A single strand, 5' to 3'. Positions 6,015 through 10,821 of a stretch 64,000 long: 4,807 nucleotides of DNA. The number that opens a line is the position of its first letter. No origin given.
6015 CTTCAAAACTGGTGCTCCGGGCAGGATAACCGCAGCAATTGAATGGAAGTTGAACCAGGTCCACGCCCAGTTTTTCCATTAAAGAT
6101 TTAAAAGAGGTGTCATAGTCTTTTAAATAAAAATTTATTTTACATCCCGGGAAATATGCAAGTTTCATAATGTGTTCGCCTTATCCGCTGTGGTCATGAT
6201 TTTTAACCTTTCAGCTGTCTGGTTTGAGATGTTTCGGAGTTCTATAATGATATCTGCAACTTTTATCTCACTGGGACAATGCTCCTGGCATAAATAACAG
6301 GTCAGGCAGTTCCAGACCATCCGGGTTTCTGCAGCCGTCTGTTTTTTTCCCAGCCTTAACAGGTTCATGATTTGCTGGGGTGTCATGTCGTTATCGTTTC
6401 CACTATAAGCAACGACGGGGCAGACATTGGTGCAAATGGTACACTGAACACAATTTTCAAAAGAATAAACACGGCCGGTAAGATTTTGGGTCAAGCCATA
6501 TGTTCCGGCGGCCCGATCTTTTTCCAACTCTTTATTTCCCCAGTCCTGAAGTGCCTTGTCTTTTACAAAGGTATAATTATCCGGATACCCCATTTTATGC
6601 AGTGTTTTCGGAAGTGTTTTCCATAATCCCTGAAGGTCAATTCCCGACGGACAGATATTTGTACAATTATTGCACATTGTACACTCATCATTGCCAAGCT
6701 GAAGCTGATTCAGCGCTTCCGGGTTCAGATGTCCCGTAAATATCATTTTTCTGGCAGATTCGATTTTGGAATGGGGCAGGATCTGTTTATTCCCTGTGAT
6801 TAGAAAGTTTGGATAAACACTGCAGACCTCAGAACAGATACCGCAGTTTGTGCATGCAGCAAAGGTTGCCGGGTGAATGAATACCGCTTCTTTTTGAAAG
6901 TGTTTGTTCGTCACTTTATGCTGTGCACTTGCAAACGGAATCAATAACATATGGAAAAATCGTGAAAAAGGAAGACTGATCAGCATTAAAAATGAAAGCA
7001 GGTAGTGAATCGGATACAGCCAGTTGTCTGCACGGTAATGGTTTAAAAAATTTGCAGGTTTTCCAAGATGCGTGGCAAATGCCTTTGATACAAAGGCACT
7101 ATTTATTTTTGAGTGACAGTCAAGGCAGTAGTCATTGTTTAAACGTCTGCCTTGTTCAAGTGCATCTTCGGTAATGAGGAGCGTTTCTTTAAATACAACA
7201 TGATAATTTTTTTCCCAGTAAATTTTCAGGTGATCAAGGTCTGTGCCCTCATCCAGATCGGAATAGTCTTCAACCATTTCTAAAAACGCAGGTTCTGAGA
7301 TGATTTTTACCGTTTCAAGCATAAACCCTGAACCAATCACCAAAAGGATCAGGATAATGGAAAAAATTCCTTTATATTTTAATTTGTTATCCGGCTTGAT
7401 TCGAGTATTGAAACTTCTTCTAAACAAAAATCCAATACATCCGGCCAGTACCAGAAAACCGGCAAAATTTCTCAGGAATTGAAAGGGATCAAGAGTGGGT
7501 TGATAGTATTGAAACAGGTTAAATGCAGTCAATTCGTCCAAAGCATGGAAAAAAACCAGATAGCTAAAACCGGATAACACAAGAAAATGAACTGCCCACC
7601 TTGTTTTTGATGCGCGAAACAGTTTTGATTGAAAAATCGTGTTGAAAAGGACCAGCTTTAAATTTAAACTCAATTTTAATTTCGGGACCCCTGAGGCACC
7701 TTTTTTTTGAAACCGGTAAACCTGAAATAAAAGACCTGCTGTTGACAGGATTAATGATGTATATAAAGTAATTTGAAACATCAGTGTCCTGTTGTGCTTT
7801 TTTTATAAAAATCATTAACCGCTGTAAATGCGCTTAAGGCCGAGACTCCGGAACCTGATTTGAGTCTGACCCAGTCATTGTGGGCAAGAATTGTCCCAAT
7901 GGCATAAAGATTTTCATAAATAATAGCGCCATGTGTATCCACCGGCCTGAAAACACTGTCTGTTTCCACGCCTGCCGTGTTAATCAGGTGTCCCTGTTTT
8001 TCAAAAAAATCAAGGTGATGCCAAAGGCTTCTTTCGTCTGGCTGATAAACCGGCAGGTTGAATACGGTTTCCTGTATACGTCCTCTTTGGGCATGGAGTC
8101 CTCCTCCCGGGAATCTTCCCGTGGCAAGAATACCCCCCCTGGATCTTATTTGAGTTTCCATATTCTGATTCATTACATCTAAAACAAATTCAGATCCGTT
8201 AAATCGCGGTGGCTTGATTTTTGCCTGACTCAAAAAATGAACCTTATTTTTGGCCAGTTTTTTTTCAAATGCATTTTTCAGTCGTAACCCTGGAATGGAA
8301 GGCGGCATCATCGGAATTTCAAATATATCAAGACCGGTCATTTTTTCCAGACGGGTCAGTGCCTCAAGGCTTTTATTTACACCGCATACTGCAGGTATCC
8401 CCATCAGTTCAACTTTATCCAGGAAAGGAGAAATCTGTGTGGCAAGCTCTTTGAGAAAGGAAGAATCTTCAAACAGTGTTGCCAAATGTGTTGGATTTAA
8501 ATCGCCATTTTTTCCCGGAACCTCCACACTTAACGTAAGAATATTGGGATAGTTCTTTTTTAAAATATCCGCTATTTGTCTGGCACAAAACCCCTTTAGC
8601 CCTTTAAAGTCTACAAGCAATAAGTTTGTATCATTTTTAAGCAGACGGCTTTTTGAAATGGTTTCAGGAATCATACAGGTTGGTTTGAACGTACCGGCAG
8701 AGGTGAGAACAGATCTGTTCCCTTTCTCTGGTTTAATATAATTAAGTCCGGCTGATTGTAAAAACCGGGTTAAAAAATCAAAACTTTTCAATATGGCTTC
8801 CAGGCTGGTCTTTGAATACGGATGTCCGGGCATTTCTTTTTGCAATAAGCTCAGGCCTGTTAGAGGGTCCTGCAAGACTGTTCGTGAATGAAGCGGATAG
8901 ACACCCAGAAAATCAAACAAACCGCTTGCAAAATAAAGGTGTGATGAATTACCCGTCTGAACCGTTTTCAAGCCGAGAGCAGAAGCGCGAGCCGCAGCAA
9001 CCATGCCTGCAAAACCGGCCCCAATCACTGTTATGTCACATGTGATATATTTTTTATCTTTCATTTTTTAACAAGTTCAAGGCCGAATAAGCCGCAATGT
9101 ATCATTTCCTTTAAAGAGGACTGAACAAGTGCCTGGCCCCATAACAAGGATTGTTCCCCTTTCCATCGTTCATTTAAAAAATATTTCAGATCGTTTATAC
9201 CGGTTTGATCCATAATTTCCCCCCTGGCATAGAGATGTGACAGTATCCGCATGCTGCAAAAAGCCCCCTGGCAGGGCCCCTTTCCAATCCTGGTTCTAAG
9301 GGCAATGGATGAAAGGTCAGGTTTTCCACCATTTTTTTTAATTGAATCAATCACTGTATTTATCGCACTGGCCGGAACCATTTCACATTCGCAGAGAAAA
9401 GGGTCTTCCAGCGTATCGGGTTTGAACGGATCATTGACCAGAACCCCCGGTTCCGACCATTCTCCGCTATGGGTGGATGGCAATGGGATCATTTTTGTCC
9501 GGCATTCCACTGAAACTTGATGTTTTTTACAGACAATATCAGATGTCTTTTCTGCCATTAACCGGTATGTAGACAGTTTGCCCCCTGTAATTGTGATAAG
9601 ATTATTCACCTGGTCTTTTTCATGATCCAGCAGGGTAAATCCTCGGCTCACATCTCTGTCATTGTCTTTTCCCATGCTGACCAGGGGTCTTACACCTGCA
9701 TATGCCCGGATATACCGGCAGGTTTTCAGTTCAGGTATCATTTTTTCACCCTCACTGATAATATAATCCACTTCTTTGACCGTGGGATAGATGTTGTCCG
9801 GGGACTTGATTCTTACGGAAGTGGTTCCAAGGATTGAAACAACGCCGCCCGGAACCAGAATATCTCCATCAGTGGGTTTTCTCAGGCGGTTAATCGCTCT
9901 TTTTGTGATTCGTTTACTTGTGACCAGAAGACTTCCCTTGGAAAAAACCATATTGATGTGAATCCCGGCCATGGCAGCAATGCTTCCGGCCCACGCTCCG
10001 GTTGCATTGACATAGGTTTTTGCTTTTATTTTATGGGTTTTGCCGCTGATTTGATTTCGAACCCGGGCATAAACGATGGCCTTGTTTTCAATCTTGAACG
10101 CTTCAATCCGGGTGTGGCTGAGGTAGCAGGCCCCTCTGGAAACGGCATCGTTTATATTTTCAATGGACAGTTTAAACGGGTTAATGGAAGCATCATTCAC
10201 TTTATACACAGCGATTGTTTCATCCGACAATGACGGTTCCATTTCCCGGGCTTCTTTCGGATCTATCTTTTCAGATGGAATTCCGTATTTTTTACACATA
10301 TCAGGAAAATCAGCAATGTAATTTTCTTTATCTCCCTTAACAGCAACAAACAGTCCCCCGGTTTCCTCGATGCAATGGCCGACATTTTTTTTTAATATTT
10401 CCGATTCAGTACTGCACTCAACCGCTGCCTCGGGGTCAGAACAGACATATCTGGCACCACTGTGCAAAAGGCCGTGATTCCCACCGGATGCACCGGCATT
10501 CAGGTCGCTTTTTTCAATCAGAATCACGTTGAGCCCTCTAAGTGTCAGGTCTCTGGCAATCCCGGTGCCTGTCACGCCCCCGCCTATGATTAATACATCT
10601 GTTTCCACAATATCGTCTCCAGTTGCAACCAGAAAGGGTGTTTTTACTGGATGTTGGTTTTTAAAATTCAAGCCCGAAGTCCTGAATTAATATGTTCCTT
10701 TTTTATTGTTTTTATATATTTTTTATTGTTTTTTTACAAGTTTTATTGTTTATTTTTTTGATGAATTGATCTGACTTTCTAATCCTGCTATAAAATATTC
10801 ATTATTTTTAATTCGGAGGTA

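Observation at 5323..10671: Glycerol-3-phosphate dehydrogenase wired to an Hdr-like membrane module instead of GlpC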

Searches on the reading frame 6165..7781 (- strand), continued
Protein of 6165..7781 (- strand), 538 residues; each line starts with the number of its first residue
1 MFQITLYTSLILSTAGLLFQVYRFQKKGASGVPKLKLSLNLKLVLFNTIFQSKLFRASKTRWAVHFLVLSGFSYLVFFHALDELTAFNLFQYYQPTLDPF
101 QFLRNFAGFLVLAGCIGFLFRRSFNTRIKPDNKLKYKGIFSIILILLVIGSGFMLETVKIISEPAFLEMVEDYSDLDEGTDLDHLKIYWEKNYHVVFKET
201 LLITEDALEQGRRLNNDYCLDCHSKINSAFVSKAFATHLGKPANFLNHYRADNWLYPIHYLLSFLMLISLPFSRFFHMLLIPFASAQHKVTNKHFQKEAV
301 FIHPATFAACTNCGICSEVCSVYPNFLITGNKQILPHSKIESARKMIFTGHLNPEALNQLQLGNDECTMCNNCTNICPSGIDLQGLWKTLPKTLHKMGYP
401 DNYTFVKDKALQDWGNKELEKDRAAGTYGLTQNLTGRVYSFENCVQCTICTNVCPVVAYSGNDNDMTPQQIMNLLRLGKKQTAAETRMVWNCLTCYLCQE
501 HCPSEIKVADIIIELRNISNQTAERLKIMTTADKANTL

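Call 57: search_protein_families(library=pfam, proteins=[L037:3074-5563:+, L037:6071-6526:+, L048:3711-4559:+, L048:4552-6312:+, L048:1428-2507:+, L054:2861-3832:+, L054:3914-5098:-, L054:5088-5963:-, L054:8753-9766:-], max_evalue=0.000001)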
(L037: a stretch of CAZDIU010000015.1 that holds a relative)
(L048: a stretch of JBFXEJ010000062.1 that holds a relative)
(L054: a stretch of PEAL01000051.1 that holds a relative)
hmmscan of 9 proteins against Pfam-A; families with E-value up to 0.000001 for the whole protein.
L037:3074-5563:+ (829 aa): 6 families
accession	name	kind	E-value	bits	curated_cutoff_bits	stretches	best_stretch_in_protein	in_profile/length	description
PF17764.6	PriA_3primeBD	-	1.6e-25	89.2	22.7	1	25-120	1-96/96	3'DNA-binding domain (3'BD)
PF18074.6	PriA_C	-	1.5e-23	83.8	26.9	1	724-825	1-95/95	Primosomal protein N C-terminal domain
PF00270.35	DEAD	-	8.1e-19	68.4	26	1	288-450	2-162/167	DEAD/DEAH box helicase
PF04851.21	ResIII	-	2.5e-17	63.7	22.5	1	285-424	3-142/164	Type III restriction enzyme, res subunit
PF00271.37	Helicase_C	-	6.7e-09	36.4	23.5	0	594-679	38-108/110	Helicase conserved C-terminal domain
PF18319.7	Zn_ribbon_PriA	-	8.8e-09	35.6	26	1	537-562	1-26/27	PriA DNA helicase Cys-rich region (CRR) domain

L037:6071-6526:+ (151 aa): 2 families
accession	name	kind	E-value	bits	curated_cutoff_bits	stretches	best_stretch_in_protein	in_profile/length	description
PF13565.12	HTH_32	-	8.6e-08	33.1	33.7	1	63-132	5-72/73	Homeodomain-like domain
PF13384.12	HTH_23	-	1e-07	31.9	24.6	0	26-75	2-49/50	Homeodomain-like domain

L048:3711-4559:+ (282 aa): 1 family
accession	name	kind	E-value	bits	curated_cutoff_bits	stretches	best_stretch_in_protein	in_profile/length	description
PF00902.23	TatC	-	7.3e-78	261.6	25.1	1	15-225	1-208/208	Sec-independent protein translocase protein (TatC)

L048:4552-6312:+ (586 aa): 1 family
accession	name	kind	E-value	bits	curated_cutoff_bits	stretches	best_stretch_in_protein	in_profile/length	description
PF02624.21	YcaO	-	2e-47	162.5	25.7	2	270-488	2-227/325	YcaO cyclodehydratase, ATP-ad Mg2+-binding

L048:1428-2507:+ (359 aa): 1 family
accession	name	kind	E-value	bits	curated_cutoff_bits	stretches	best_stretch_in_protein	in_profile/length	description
PF06180.16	CbiK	-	1.1e-68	231.8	26.2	1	67-351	2-261/262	Cobalt chelatase (CbiK)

L054:2861-3832:+ (323 aa): 6 families
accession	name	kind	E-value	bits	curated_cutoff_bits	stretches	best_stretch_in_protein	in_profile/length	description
PF16363.11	GDP_Man_Dehyd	-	1.6e-60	205.7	27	1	4-316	1-331/332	GDP-mannose 4,6 dehydratase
PF01370.27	Epimerase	-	1.1e-53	182.5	20.9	1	3-248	1-240/240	NAD dependent epimerase/dehydratase family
PF02719.21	Polysacc_synt_2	-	2e-19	70.3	20.2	1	3-123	1-127/293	Polysaccharide biosynthesis protein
PF01073.25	3Beta_HSD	-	5.6e-17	62.1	22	1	4-232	1-226/280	3-beta hydroxysteroid dehydrogenase/isomerase family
PF07993.18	NAD_binding_4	-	1.2e-16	61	20.1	1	66-192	81-216/258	Male sterility protein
PF04321.23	RmlD_sub_bind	-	1.1e-14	54.7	27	1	1-306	1-271/287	RmlD substrate binding domain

L054:3914-5098:- (394 aa): 4 families
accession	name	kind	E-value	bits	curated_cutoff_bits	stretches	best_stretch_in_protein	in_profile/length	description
PF00441.29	Acyl-CoA_dh_1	-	4.2e-45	154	22.4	1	245-393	1-149/150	Acyl-CoA dehydrogenase, C-terminal domain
PF02771.21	Acyl-CoA_dh_N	-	3.3e-31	108.4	22.9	1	23-135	1-113/113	Acyl-CoA dehydrogenase, N-terminal domain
PF02770.24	Acyl-CoA_dh_M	-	1e-22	80.5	33.3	1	139-233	1-97/97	Acyl-CoA dehydrogenase, middle domain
PF08028.16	Acyl-CoA_dh_2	-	1.9e-10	41.5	22.7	1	270-374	11-125/134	Acyl-CoA dehydrogenase, C-terminal domain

L054:5088-5963:- (291 aa): 1 family
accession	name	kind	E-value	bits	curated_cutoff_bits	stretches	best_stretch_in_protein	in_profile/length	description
PF05853.18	BKACE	-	1.5e-83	280.7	24.8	1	6-291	1-274/274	beta-keto acid cleavage enzyme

L054:8753-9766:- (337 aa): 2 families
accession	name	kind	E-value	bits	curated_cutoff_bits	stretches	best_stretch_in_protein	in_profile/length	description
PF18297.6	NFACT-R_2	-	5.3e-20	71.9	26.9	1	234-330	1-98/104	NFACT protein RNA binding domain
PF02568.20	ThiI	-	1.3e-07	31.8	20.5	1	15-159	5-152/197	Thiamine biosynthesis protein (ThiI)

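Call 77: find_encoding_contigs(protein=P0093, flank=6000, max_places=2)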
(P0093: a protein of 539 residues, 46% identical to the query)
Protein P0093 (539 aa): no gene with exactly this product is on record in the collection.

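Call 78: find_encoding_contigs(protein=P0119, flank=7000, max_places=2)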
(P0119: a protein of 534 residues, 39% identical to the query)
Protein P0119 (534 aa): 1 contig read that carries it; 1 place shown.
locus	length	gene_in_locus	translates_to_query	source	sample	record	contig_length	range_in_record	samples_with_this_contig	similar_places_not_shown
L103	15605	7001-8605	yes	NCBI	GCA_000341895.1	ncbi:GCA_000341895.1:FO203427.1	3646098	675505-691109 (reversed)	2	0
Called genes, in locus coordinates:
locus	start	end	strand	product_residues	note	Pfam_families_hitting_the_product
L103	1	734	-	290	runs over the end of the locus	PF00528:BPD_transp_1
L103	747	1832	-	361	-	PF00005:ABC_tran, PF17912:OB_MalK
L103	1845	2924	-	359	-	PF00005:ABC_tran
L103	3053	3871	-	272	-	PF08220:HTH_DeoR, PF08279:HTH_11, PF00455:DeoRC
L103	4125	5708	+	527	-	PF01266:DAO, PF01494:FAD_binding_3 (faint)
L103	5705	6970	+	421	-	PF00890:FAD_binding_2, PF07992:Pyr_redox_2 (faint)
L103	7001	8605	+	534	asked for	PF02665:Nitrate_red_gam (weak), PF00037:Fer4 (faint), PF12838:Fer4_7 (weak), PF13183:Fer4_8, PF13187:Fer4_9, PF13237:Fer4_10, PF13484:Fer4_16 (weak), PF13534:Fer4_17, +1 more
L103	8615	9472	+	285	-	PF02754:CCG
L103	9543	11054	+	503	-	PF00370:FGGY_N, PF02782:FGGY_C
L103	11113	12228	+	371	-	PF01757:Acyl_transf_3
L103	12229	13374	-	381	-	PF00465:Fe-ADH, PF13685:Fe-ADH_2 (weak), PF25137:ADH_Fe_C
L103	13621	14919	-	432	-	PF13187:Fer4_9 (faint), PF13237:Fer4_10 (weak), PF13183:Fer4_8, PF13484:Fer4_16 (faint), PF13534:Fer4_17, PF02754:CCG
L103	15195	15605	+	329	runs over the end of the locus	-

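Call 79: list_cluster_members(proteins=[P0093, P0119])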
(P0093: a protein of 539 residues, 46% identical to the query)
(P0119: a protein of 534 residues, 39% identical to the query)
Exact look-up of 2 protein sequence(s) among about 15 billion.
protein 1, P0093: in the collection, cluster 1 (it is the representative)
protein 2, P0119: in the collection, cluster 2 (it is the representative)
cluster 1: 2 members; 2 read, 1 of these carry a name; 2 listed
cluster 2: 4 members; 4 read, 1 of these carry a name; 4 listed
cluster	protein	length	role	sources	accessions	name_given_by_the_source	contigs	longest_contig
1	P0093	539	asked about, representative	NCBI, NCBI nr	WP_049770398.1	4Fe-4S dicluster domain-containing protein [Desulforapulum autotrophicum]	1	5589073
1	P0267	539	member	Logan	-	-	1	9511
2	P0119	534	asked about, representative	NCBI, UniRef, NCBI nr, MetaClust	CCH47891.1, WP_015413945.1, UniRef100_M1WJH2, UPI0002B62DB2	4Fe-4S dicluster domain-containing protein [Pseudodesulfovibrio piezophilus] | Heterodisulfide reductase subunit C-like protein n=1 Tax=Pseudodesulfovibrio piezophilus ... | status=active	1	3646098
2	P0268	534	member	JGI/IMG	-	-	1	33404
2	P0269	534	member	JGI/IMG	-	-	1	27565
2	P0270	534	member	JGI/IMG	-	-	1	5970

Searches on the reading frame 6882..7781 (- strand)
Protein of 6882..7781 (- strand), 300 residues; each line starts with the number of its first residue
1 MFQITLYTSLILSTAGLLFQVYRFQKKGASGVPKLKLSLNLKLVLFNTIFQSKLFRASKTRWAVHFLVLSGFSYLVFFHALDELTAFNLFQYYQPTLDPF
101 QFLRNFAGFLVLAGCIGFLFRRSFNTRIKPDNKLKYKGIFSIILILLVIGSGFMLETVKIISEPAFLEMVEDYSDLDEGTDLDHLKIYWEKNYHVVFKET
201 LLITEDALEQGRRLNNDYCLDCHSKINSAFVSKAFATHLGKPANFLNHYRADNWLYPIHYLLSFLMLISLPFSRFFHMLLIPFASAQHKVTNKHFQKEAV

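Call 69: search_protein_representatives(protein=window:6882-7781:-)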
Query: 300 residues. Proteins with E-value up to 0.001 (for the whole library): 212; up to 1e-10: 143; up to 1e-30: 62. The best 150 are listed.
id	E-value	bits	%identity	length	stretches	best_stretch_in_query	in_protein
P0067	1.2e-78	280.9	48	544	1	1-292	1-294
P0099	5.1e-66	239.4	46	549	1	37-291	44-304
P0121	1.3e-59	218.4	46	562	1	37-291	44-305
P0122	1.6e-55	204.9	50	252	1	2-203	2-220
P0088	4.5e-52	193.6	59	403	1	134-291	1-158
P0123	9.0e-51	189.4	44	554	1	43-280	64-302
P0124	6.2e-47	176.8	39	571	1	44-285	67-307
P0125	5.6e-46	173.6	39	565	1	44-284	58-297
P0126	2.5e-45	171.5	38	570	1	37-284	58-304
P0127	2.7e-45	171.4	40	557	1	39-291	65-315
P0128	3.2e-45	171.1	38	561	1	35-292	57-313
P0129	4.4e-45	170.7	39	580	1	45-287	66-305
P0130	6.1e-45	170.2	36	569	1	34-285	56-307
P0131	2.2e-44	168.4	38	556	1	47-290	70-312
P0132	2.0e-43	165.3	37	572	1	44-283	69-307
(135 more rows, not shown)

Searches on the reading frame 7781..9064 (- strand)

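Call 3: search_protein_families(library=pfam, proteins=[window:7781-9064:-], max_evalue=0.01)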
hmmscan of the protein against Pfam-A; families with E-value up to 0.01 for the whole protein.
window:7781-9064:- (427 aa): 3 families
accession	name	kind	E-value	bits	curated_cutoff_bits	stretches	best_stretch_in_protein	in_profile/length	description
PF00890.30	FAD_binding_2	-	6.6e-35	121.5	20.4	1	10-407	1-414/414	FAD binding domain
PF07992.20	Pyr_redox_2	-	2.4e-05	24.4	26.1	0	10-37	2-29/291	Pyridine nucleotide-disulphide oxidoreductase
PF01134.28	GIDA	-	0.00065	19.3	22.1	1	10-35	1-26/391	Glucose inhibited division protein A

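Call 4: search_protein_families(library=ncbifam, proteins=[window:7781-9064:-], max_evalue=0.01)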
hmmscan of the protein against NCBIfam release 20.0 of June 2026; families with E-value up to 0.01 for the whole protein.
window:7781-9064:- (427 aa): 15 families
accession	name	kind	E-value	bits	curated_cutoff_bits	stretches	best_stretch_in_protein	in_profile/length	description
NF003725.0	PRK05329.2-4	equivalog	2.5e-157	524.2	345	1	1-424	1-427/429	glycerol-3-phosphate dehydrogenase subunit GlpB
NF003720.0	PRK05329.1-3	equivalog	4.6e-73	246.3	313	1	9-422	3-425/437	glycerol-3-phosphate dehydrogenase subunit GlpB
TIGR03378.1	glycerol3P_GlpB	equivalog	7.9e-65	219.5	174.15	1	10-417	2-416/419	anaerobic glycerol-3-phosphate dehydrogenase subunit GlpB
NF003726.0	PRK05329.2-5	equivalog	2.6e-62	211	354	1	10-417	3-409/415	glycerol-3-phosphate dehydrogenase subunit GlpB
NF003724.0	PRK05329.2-3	equivalog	1e-54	186.2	327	1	10-418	3-416/426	glycerol-3-phosphate dehydrogenase subunit GlpB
NF003722.0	PRK05329.1-5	equivalog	1.3e-53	182.8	349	1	7-415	3-418/428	glycerol-3-phosphate dehydrogenase subunit GlpB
NF003719.0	PRK05329.1-2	equivalog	2.4e-44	151.9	359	1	9-421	3-418/423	glycerol-3-phosphate dehydrogenase subunit GlpB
NF003718.0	PRK05329.1-1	equivalog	2e-40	139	370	1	9-422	3-414/419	glycerol-3-phosphate dehydrogenase subunit GlpB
NF003721.0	PRK05329.1-4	equivalog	7.6e-30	104.2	403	1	9-419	3-424/428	glycerol-3-phosphate dehydrogenase subunit GlpB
NF003723.0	PRK05329.2-1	equivalog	1.3e-26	93.3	680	1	5-415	5-428/436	glycerol-3-phosphate dehydrogenase subunit GlpB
TIGR01350.1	lipoamide_DH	equivalog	4.3e-05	22.4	408.8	1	9-35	2-28/461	dihydrolipoyl dehydrogenase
TIGR01372.1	soxA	subfamily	0.0015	16.3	1164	1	3-35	163-195/996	sarcosine oxidase subunit alpha family protein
NF004991.0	PRK06370.1-3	subfamily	0.003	16.2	620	0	10-34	37-61/509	FAD-containing oxidoreductase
NF004789.0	PRK06134.1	subfamily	0.0034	16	747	0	3-42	7-46/581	FAD-dependent oxidoreductase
NF005691.0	PRK07494.1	equivalog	0.0041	15.7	459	1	6-39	6-39/404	UbiH/UbiF family hydroxylase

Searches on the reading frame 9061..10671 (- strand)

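Call 3: search_protein_families(library=pfam, proteins=[window:9061-10671:-], max_evalue=0.01)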
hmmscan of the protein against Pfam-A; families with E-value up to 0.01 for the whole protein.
window:9061-10671:- (536 aa): 7 families
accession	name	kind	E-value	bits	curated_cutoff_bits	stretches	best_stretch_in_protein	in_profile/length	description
PF01266.30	DAO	-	1.1e-49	170.4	27.9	1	25-363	1-334/353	FAD dependent oxidoreductase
PF12831.13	FAD_oxidored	-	2.1e-05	24.5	27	0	25-57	1-33/416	FAD dependent oxidoreductase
PF01494.25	FAD_binding_3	-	2.7e-05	24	22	1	23-56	1-34/349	FAD binding domain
PF00890.30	FAD_binding_2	-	3.2e-05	23.7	20.4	1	25-229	1-206/414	FAD binding domain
PF07992.20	Pyr_redox_2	-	5.7e-05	23.1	26.1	1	25-236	2-118/291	Pyridine nucleotide-disulphide oxidoreductase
PF01946.23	Thi4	-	0.00029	20.6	26.2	1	19-61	13-55/235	Thi4 family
PF04324.20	Fer2_BFD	-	0.0053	17.5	26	0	427-476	3-44/50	BFD-like [2Fe-2S] binding domain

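Call 4: search_protein_families(library=ncbifam, proteins=[window:9061-10671:-], max_evalue=0.01)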
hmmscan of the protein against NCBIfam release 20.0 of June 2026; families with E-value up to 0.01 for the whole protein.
window:9061-10671:- (536 aa): 39 families (the best 25 are shown)
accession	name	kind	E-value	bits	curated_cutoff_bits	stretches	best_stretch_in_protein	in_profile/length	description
TIGR03377.1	glycerol3P_GlpA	equivalog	4.4e-170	566.7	552.8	1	25-532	1-525/530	anaerobic glycerol-3-phosphate dehydrogenase subunit GlpA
NF008313.0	PRK11101.1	equivalog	4.9e-152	507.3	425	2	20-402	5-391/548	anaerobic glycerol-3-phosphate dehydrogenase subunit A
NF008899.0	PRK12266.1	equivalog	4.1e-43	147.6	360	1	23-401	6-396/508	glycerol-3-phosphate dehydrogenase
NF009906.0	PRK13369.1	equivalog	8.9e-38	130.1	352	1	23-398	6-392/502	glycerol-3-phosphate dehydrogenase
NF033461.1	glycerol3P_ox_1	equivalog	2.6e-27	95.4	840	3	136-336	142-354/607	type 1 glycerol-3-phosphate oxidase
NF033460.1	glycerol3P_ox_II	equivalog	2.7e-20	72.8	460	1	24-336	2-323/361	type 2 glycerol-3-phosphate oxidase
TIGR02352.1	thiamin_ThiO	equivalog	2.8e-19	69.4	250.8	1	26-330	1-305/351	glycine oxidase ThiO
NF008726.1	PRK11728.1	equivalog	1.4e-14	53.8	299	1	25-241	2-215/389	L-2-hydroxyglutarate oxidase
TIGR03364.1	HpnW_proposed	hypoth_equivalog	2.6e-12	46.5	285.1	1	24-180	1-158/365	TIGR03364 family FAD-dependent oxidoreductase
NF008425.0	PRK11259.1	equivalog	3.4e-11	42.7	257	1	23-235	4-212/377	N-methyl-L-tryptophan oxidase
NF009074.0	PRK12409.1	equivalog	1.4e-08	34.3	494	1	109-247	139-277/410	D-amino acid dehydrogenase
NF050086.1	pipecolate_AmaA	exception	1.2e-07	30.7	600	1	22-99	24-100/425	L-pipecolate oxidase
TIGR03197.1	MnmC_Cterm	equivalog_domain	1.3e-07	31.1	174.2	1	25-71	1-48/400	FAD-dependent 5-carboxymethylaminomethyl-2-thiouridine(34) oxidoreductase MnmC1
NF002480.1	PRK01747.1-1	equivalog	1.6e-07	30.2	540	1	9-71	234-297/645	bifunctional tRNA (5-methylaminomethyl-2-thiouridine)(34)-methyltransferase MnmC2/FAD-dependent 5-carboxymethylaminomethyl-2-thiouridine(34)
NF041080.1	DGGGPL_reductase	equivalog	2.6e-07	29.9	580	1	162-226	91-155/447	digeranylgeranylglycerophospholipid reductase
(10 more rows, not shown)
